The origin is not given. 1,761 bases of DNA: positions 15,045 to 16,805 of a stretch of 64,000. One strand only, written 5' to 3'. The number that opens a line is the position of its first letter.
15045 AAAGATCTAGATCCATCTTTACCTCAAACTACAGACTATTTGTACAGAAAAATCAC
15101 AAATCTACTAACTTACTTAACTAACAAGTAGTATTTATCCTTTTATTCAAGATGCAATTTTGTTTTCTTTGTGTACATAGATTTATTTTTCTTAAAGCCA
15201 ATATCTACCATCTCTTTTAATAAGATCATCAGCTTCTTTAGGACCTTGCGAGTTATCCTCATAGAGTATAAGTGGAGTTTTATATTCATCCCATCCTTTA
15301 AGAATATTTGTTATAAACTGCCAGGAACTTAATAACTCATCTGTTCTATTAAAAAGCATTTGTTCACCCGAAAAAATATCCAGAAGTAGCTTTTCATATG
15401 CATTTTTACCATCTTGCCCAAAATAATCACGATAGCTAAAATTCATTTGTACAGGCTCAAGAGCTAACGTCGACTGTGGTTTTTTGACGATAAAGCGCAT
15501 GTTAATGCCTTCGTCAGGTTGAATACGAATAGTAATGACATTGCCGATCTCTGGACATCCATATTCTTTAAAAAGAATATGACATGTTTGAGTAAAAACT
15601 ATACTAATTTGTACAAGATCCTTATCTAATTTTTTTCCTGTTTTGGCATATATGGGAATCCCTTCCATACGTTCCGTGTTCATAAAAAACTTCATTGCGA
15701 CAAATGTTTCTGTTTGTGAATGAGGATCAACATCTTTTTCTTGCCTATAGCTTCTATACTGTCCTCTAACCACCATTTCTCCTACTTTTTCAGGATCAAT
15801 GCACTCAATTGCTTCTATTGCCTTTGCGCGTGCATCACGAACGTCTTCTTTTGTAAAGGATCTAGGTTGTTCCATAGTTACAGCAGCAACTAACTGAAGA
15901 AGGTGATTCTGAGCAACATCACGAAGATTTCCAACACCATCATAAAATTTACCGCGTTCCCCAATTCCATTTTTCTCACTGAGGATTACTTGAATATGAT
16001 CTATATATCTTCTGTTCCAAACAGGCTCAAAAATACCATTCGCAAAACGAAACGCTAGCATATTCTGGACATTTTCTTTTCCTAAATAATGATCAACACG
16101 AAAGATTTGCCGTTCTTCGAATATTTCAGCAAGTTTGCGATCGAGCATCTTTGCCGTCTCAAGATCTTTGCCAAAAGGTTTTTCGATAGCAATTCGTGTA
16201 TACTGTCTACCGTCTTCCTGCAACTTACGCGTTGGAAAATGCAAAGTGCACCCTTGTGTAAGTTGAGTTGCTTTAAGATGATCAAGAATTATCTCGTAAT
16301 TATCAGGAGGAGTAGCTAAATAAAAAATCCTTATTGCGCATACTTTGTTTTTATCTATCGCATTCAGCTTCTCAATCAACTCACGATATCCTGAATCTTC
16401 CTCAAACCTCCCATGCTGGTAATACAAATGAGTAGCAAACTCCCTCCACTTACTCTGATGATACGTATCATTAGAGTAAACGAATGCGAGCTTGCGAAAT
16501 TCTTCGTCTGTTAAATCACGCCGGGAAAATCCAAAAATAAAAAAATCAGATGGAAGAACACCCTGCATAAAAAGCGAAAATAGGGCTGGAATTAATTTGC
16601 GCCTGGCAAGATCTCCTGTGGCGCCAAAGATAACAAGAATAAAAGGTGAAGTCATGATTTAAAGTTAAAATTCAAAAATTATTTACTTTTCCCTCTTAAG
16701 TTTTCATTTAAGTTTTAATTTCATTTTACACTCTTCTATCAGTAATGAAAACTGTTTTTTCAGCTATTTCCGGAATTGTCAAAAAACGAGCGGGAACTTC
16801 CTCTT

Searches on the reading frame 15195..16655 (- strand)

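Call 58: search_protein_families(library=pfam, proteins=[window:15195-16655:-], max_evalue=0.00001)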
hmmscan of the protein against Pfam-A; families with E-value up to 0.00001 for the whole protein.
window:15195-16655:- (487 aa): 2 families
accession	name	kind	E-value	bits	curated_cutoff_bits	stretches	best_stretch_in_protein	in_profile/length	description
PF02781.21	G6PD_C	-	9.4e-100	333.9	27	1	200-486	1-295/296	Glucose-6-phosphate dehydrogenase, C-terminal domain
PF00479.28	G6PD_N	-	2.8e-56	191.5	22.1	1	8-198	1-183/183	Glucose-6-phosphate dehydrogenase, NAD binding domain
